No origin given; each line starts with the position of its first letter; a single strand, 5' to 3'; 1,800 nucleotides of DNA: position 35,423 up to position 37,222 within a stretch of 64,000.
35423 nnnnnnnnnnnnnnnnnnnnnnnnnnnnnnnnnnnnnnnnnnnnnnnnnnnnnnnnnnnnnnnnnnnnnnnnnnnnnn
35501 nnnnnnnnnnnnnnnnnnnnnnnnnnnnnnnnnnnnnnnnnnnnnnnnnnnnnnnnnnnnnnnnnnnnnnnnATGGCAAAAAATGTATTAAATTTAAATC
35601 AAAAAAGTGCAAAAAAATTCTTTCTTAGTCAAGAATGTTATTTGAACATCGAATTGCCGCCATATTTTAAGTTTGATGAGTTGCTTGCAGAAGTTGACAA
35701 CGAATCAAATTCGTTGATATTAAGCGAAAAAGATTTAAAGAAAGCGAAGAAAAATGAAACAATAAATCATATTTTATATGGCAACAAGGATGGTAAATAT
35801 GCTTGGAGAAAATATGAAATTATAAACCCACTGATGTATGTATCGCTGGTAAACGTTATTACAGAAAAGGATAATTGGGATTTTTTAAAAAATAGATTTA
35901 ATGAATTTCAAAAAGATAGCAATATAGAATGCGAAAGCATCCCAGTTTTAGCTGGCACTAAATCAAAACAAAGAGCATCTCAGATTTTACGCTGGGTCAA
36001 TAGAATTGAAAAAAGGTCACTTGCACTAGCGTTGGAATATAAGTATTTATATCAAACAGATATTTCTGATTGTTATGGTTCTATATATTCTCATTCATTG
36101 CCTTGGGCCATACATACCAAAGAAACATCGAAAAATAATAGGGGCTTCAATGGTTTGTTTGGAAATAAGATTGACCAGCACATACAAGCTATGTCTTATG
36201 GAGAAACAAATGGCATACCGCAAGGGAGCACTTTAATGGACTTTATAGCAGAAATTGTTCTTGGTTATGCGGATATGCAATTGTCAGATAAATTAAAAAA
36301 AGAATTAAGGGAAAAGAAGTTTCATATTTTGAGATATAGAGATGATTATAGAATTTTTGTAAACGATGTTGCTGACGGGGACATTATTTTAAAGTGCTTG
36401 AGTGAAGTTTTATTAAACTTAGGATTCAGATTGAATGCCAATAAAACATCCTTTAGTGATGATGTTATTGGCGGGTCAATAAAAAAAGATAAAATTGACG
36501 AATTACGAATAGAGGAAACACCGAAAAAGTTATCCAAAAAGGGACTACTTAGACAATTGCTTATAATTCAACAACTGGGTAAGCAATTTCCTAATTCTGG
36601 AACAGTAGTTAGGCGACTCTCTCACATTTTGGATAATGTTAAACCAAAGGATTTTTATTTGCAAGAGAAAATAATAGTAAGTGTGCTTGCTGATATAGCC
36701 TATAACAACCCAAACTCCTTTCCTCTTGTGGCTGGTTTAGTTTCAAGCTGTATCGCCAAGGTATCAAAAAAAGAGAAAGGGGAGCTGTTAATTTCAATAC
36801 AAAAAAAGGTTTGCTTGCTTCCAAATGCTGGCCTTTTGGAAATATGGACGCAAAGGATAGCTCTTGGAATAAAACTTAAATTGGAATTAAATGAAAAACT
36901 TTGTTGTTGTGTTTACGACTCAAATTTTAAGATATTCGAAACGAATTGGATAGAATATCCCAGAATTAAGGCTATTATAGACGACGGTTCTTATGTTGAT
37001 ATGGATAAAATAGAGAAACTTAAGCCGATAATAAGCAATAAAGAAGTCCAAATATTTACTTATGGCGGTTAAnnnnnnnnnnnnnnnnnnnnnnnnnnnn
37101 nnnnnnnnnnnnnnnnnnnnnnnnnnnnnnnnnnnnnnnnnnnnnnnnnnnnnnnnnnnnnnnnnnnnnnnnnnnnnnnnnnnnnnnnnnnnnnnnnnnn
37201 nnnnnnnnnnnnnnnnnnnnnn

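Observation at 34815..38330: AT-rich three-gene island after tRNA-Gly: Ham1/RdgB NTP pyrophosphatase translationally coupled to a defence-type reverse transcriptase plus an unknown 246-aa protein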

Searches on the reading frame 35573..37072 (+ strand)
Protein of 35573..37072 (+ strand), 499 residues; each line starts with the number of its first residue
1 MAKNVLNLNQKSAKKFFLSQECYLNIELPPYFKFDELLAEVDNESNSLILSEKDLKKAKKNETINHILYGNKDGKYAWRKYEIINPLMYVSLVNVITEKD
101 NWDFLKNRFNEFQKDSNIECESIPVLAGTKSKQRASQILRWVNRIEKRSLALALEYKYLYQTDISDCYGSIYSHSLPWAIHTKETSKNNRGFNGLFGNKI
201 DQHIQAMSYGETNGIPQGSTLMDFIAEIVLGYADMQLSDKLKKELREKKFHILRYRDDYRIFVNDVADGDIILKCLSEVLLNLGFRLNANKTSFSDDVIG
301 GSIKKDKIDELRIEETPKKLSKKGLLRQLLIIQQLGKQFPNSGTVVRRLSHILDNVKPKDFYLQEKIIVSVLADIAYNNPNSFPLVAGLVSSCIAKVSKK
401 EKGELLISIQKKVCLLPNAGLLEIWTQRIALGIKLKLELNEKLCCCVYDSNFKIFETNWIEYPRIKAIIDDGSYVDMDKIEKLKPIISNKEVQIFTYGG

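Call 4: search_protein_families(library=pfam, proteins=[window:35573-37072:+], max_evalue=0.1)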
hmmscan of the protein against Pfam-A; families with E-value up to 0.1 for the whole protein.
window:35573-37072:+ (499 aa): 1 family
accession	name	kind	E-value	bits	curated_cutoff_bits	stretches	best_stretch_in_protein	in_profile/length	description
PF00078.32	RVT_1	-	9.2e-12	45.5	29.6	1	144-295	55-192/205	Reverse transcriptase (RNA-dependent DNA polymerase)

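Call 5: search_protein_families(library=padloc, proteins=[window:35573-37072:+], max_evalue=0.1)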
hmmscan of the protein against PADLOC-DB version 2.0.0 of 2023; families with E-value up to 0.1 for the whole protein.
window:35573-37072:+ (499 aa): 49 families (the best 25 are shown)
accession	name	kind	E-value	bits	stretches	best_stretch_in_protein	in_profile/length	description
PDLC03744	AbiP2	-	1.5e-177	589.3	1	2-497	4-485/489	DRT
PDLC03751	RT_UG14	-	3.8e-54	182.3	1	4-404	14-404/493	DRT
PDLC03748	Drt6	-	5.4e-54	181.9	1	18-409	7-364/511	DRT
PDLC02179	Drt4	-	7e-52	175.1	1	20-395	9-359/542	-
PDLC02177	Drt4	-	2.2e-47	160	1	20-410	8-384/541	-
PDLC03752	Drt4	-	1.6e-44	150.9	1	18-390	13-348/467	DRT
PDLC02178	Drt4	-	9.6e-43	144.9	1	51-296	45-280/506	-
PDLC03784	Drt3b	-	8.3e-39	131.9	1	151-350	165-339/604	DRT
PDLC02180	Drt4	-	3.5e-34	116.5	1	26-296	27-272/532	-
PDLC03769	RT_UG30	-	2e-33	113.7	1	21-407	12-370/493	DRT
PDLC02176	Drt3b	-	1.4e-31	107.9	1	153-296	178-322/651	-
PDLC03743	AbiK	-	3.9e-30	103.6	1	29-295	44-271/546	DRT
PDLC02348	AbiK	-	2.1e-29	101.2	1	31-295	46-268/544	AbiK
PDLC03770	RT_UG31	-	4e-29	100.1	1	23-398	8-335/456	DRT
PDLC03783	Drt8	-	2.7e-22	77.8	1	147-295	126-259/493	DRT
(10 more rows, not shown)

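Call 6: search_protein_families(library=ncbifam, proteins=[window:35573-37072:+], max_evalue=0.1)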
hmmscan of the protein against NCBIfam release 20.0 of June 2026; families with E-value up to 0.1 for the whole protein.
window:35573-37072:+ (499 aa): 6 families
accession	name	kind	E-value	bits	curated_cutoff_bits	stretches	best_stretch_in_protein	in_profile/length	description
NF041749.1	Drt4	equivalog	1.1e-39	136.8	450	1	26-392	21-367/489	antiviral reverse transcriptase Drt4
NF041748.1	Drt3b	equivalog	5.3e-35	121.2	350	1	155-319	172-341/647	antiviral reverse transcriptase Drt3b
TIGR04416.1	group_II_RT_mat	equivalog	4e-11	42.6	300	1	152-294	118-251/353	group II intron reverse transcriptase/maturase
NF041747.1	Drt3a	equivalog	6.5e-07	29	200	1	157-296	111-239/412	antiviral reverse transcriptase Drt3a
NF041750.1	Drt5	equivalog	2.1e-06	27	550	1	149-313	119-267/484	antiviral reverse transcriptase Drt5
NF041746.1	Drt2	equivalog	6.2e-05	22.3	390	1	199-298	208-302/416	antiviral reverse transcriptase Drt2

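Call 10: find_homologous_proteins(query=window:35573-37069:+)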
Query window:35573-37069:+ (499 aa): 3413 proteins with E <= 0.001 among 8000 candidates; the best 120 are listed.
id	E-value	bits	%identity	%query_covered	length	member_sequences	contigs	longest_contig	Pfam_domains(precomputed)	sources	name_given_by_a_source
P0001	0.0e+0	1116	100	100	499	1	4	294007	PF00078.33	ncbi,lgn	ncbi:MAG: RNA-directed DNA polymerase [Candidatus Moraniibacteriota bacterium]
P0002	6.8e-227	772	68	100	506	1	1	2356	PF00078.33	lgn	-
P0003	1.8e-222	758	69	99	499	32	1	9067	PF00078.33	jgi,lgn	-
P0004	1.1e-221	755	68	100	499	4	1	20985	PF00078.33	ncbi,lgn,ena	-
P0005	6.5e-221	753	68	99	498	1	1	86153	PF00078.33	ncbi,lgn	-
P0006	7.9e-220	749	68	99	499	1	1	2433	PF00078.33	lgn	-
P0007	2.7e-219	747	66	99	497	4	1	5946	PF00078.33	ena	-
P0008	2.5e-218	744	67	100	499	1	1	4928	PF00078.33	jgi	-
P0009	7.0e-218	743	67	99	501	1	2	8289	PF00078.33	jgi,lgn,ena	-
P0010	2.2e-217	741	68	99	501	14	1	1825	PF00078.33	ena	-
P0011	5.9e-217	739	66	99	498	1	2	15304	PF00078.33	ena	-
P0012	5.3e-216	736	66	99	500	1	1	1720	PF00078.33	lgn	-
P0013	1.2e-215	735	69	94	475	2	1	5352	PF00078.33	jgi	jgi:hypothetical protein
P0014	2.1e-215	734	66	99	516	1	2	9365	PF00078.33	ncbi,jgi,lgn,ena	-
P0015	2.1e-214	731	65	99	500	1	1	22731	PF00078.33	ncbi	-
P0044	2.4e-197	675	61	99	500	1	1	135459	PF00078.33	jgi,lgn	jgi:RNA-directed DNA polymerase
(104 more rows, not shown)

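Call 12: find_encoding_contigs(protein=P0005, flank=5000, max_places=2)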
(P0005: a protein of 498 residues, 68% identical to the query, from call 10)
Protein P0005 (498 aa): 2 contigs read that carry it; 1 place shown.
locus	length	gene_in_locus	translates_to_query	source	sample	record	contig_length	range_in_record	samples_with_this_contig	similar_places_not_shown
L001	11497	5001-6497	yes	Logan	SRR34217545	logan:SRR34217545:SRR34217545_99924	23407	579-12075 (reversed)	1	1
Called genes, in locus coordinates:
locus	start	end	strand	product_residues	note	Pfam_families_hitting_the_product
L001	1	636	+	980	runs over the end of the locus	PF00176:SNF2-rel_dom, PF00270:DEAD (weak), PF04851:ResIII, PF09848:SLFN-g3_helicase (faint), PF00271:Helicase_C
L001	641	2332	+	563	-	PF01555:N6_N4_Mtase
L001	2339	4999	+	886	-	PF04851:ResIII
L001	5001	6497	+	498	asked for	PF00078:RVT_1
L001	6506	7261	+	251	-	PF12705:PDDEXK_1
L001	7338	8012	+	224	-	PF01580:FtsK_SpoIIIE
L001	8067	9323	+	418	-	PF03747:ADP_ribosyl_GH, PF04664:OGFr_N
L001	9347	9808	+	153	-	-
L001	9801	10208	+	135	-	-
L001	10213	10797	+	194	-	PF00515:TPR_1 (faint), PF07719:TPR_2 (faint), PF12895:ANAPC3 (faint), PF13371:TPR_9 (faint), PF13428:TPR_14 (faint), PF21033:RMD1-3 (faint), PF13432:TPR_16 (weak), PF14559:TPR_19 (weak), +2 more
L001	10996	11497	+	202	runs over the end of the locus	-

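Call 13: find_encoding_contigs(protein=P0004, flank=5000, max_places=2)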
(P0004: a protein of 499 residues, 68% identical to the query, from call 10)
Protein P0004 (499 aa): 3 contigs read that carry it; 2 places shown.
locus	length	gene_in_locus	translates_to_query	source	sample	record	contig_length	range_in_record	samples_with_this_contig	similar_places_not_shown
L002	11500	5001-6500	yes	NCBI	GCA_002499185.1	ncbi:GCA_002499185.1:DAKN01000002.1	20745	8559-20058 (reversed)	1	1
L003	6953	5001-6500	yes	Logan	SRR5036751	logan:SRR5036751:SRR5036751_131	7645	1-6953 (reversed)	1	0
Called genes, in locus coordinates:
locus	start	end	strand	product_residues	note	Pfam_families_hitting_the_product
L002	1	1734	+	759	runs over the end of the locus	PF01555:N6_N4_Mtase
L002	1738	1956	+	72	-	-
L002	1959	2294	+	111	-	-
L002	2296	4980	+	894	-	PF04851:ResIII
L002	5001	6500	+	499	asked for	PF00078:RVT_1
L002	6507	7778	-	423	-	PF00239:Resolvase, PF07508:Recombinase, PF13408:Zn_ribbon_recom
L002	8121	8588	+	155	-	PF03703:bPH_2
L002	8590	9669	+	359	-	-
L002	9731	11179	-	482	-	-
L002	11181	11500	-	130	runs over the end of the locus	-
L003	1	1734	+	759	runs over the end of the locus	PF01555:N6_N4_Mtase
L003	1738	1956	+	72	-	-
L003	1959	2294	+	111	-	-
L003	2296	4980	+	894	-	PF04851:ResIII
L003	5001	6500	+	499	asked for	PF00078:RVT_1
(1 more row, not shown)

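Call 14: find_encoding_contigs(protein=P0044, flank=5000, max_places=2)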
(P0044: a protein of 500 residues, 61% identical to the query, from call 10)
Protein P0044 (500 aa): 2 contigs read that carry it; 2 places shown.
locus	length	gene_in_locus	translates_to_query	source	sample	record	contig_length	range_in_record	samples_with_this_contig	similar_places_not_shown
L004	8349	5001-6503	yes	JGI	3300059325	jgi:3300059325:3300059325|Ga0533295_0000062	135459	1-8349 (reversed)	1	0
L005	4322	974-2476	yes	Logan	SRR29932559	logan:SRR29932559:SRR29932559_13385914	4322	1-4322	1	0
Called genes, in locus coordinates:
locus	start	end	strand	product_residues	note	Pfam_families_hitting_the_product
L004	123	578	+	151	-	PF01668:SmpB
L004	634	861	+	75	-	-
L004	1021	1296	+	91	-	PF01541:GIY-YIG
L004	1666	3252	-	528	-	PF00239:Resolvase, PF07508:Recombinase (weak)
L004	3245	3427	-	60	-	-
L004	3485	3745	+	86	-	-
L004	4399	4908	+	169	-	-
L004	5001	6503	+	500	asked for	PF00078:RVT_1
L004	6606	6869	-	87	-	-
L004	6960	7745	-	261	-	-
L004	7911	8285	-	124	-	-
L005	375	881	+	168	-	-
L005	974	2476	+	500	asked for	PF00078:RVT_1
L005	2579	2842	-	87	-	-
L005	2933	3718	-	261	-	-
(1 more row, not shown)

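Call 15: find_related_loci(query=window:35573-37069:+, collection=genome_contigs, flank=6000)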
Query window:35573-37069:+ (499 aa) in genome_contigs; peptide patterns used: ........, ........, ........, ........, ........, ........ (x = any residue, [..] = any of these).
216 stretches matched a pattern; 130 encode a relative of the query (tblastn E <= 1e-3); the best 80 are kept; 80 distinct loci.
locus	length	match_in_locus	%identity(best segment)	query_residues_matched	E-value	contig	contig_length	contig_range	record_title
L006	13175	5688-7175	68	1-497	0e+0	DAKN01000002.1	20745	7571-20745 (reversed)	MAG TPA_asm: Candidatus Pacearchaeota archaeon UBA284 UBA284_contig_134181, whole genome shotgun sequence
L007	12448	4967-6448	68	1-495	0e+0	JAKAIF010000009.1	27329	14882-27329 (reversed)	MAG: bacterium isolate WY3.bin166 NODE_2685_length_27329_cov_1.438534, whole genome shotgun sequence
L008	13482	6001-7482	68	1-495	0e+0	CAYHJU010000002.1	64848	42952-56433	MAG TPA_asm: uncultured Candidatus Saccharibacteria bacterium isolate ERP119705_co13_682 genome assembly, contig: NODE_5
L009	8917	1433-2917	68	1-496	0e+0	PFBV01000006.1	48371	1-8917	MAG: Candidatus Magasanikbacteria bacterium CG10_big_fil_rev_8_21_14_0_10_36_32 CG10_8_21_14_0.10_scaffold_701_c, whole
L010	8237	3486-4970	67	1-495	0e+0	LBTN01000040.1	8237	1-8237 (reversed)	MAG: Candidatus Magasanikbacteria bacterium GW2011_GWA2_37_8 US58_C0040, whole genome shotgun sequence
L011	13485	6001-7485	67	1-495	0e+0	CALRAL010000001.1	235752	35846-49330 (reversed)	MAG: Candidatus Nomurabacteria bacterium isolate Ike-150m-34 genome assembly, contig: Ike-150-c3, whole genome shotgun s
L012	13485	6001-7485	66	1-495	0e+0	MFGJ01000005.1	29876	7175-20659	MAG: Candidatus Falkowbacteria bacterium RIFOXYC2_FULL_36_12 rifoxyc2_full_scaffold_544, whole genome shotgun sequence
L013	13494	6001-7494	63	1-497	0e+0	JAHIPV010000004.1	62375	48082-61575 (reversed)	MAG: Patescibacteria group bacterium isolate KR13_S3.mb.84 KR13_S3.mb.84_k141_62482, whole genome shotgun sequence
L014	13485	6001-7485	61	1-495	0e+0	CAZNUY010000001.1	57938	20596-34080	MAG TPA_asm: uncultured Candidatus Saccharibacteria bacterium isolate SRP133034_co1_83 genome assembly, contig: NODE_322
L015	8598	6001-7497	62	1-498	0e+0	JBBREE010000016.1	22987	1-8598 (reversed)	MAG: Candidatus Moraniibacteriota bacterium isolate Co_metawrap_2488 Cmw_2488_k141_1030574_length_22987_cov_9.0000, whol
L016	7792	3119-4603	64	1-495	0e+0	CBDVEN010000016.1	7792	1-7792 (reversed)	MAG TPA_asm: uncultured bacterium isolate SRR22302359_binner13_Refined_43 genome assembly, contig: ERZ25073601.3103, who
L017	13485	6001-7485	68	1-496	0e+0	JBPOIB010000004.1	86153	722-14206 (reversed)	MAG: Candidatus Moraniibacteriota bacterium isolate MAG_655 c_000000434169, whole genome shotgun sequence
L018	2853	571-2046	43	1-495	3e-141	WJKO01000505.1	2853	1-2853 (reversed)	MAG: Promethearchaeota archaeon isolate Bin_342 k141_2749252, whole genome shotgun sequence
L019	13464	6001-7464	41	2-495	3e-131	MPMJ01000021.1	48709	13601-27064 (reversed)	MAG: SAR202 cluster bacterium bin16 NODE_1237_length_48709_cov_9.99485_ID_2473, whole genome shotgun sequence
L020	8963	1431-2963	41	2-499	2e-130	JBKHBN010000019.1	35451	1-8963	MAG: Alphaproteobacteria bacterium isolate D1M01_52 NODE_1392_length_35451_cov_8.408351, whole genome shotgun sequence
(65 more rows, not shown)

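Call 39: search_solved_structures(query=window:35573-37069:+, max_evalue=0.01, show_alignments=2)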
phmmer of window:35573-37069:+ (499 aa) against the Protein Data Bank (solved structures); distinct sequences matched with E-value up to 0.01: 11.
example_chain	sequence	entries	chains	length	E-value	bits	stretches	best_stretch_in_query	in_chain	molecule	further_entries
7r08_A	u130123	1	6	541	2.2e-77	264.3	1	2-495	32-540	Reverse transcriptase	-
26cz_A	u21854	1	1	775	1.2e-19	73.9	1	153-314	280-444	Small ubiquitin-related modifier,RNA-directed DNA polymerase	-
9wy8_A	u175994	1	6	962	4.1e-17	65.5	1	74-294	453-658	Maltose/maltodextrin-binding periplasmic protein,Reverse transcriptase domain-containing p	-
9z6y_H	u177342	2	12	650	2.8e-14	56.2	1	152-292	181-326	Drt3b reverse transcriptase protein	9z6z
7r06_A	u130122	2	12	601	1.5e-11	47.2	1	161-260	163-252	AbiK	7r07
7z0z_A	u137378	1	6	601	1.5e-11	47.2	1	161-260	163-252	AbiK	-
21ou_A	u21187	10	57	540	1.8e-10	43.6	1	157-319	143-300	Reverse transcriptase domain-containing protein | UG15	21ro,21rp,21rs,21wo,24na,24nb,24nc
9ltm_A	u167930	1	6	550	1.9e-10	43.6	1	157-319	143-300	Reverse transcriptase domain-containing protein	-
9vdo_A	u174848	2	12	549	1.9e-10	43.5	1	157-319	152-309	Reverse transcriptase domain-containing protein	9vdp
9vdv_A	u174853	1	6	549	2.4e-08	36.6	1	157-318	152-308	Reverse transcriptase domain-containing protein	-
9luj_A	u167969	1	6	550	2.6e-08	36.5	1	157-318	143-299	Reverse transcriptase domain-containing protein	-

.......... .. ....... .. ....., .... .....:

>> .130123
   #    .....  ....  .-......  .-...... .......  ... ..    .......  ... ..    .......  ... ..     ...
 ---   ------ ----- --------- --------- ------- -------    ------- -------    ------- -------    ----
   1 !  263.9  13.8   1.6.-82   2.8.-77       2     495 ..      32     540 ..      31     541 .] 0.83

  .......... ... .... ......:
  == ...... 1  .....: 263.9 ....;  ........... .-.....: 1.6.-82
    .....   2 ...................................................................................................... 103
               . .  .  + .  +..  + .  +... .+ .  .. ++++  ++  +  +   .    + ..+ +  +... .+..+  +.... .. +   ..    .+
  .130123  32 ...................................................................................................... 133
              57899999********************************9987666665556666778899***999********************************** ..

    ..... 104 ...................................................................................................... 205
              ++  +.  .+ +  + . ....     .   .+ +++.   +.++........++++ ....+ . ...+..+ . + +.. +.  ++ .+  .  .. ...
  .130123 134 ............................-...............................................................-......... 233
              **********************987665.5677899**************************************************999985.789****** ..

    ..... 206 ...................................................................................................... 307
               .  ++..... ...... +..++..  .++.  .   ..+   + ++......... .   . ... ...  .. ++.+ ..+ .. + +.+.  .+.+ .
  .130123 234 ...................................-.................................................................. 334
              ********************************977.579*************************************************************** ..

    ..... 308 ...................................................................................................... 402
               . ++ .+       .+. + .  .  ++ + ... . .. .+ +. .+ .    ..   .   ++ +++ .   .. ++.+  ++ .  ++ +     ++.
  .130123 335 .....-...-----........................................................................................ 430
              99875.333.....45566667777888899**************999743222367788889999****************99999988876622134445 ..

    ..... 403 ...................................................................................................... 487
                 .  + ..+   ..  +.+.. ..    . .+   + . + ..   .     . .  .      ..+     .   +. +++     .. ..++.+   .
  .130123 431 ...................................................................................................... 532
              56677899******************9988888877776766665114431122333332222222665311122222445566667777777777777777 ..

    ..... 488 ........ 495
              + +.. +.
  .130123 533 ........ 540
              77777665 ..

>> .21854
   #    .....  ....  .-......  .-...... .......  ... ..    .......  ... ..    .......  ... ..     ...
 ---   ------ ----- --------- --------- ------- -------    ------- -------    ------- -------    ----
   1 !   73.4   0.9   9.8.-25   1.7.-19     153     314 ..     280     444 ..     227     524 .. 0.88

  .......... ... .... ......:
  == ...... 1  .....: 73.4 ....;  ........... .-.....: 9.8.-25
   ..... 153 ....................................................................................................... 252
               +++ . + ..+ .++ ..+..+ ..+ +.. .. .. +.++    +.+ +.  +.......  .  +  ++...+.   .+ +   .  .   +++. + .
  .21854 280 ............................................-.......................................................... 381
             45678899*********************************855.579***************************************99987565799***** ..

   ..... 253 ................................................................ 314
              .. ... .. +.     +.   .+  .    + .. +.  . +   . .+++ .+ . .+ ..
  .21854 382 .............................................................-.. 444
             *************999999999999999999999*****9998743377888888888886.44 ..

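Call 44: search_protein_families(library=phrogs, proteins=[window:35573-37072:+], max_evalue=0.01)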
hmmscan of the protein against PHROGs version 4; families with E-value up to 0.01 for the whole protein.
window:35573-37072:+ (499 aa): 3 families
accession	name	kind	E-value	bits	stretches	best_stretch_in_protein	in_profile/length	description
phrog_12132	-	unknown function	2.1e-82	278.8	1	3-495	2-508/514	-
phrog_31300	-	unknown function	1.1e-17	65.1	1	153-298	12-153/490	-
phrog_1423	-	DNA, RNA and nucleotide metabolism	2.3e-08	33.7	1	141-292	220-357/1040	Reverse transcriptase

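Call 75: search_dna_similar(query=window:35573-37069:+, collection=phages, mode=protein, max_rows=12)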
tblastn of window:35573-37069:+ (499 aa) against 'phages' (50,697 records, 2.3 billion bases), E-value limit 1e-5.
Records with a match: 7; places in all: 7; records where one place covers at least 80% of the query: 4.
Best place of each record, by identity: <60% 7.
By first word of the organism name: Enterobacteria 2; Escherichia 2; Listeria 2; Bacteriophage 1.
By host as written in the record: Escherichia coli DE048 2; Listeria monocytogenes 2; Escherichia coli ECOR30 1; Escherichia coli ECOR58 1; - 1.
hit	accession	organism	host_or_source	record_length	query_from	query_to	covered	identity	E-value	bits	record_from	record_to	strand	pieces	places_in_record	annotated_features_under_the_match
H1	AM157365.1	Enterobacteria phage P2-EC30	Escherichia coli ECOR30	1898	1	495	99%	33.7%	6e-71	242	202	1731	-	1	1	reverse transcriptase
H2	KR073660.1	Escherichia phage pro147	Escherichia coli DE048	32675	1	429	86%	35.4%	2e-66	238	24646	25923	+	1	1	hypothetical protein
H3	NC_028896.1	Escherichia phage pro147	Escherichia coli DE048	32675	1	429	86%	35.4%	2e-66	238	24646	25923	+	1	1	RNA-directed DNA polymerase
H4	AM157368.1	Enterobacteria phage P2-EC58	Escherichia coli ECOR58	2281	1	429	86%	35.2%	3e-68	238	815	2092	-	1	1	putative reverse transcriptase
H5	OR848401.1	Listeria phage LM 4-14-1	Listeria monocytogenes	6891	4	308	61%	34.1%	2e-46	179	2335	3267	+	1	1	record has no annotation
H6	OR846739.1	Listeria phage LM 4-11-1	Listeria monocytogenes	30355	4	308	61%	34.1%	2e-46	179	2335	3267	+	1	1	record has no annotation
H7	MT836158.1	Bacteriophage sp.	human fecal samples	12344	150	291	28%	29.2%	9e-7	58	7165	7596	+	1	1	record has no annotation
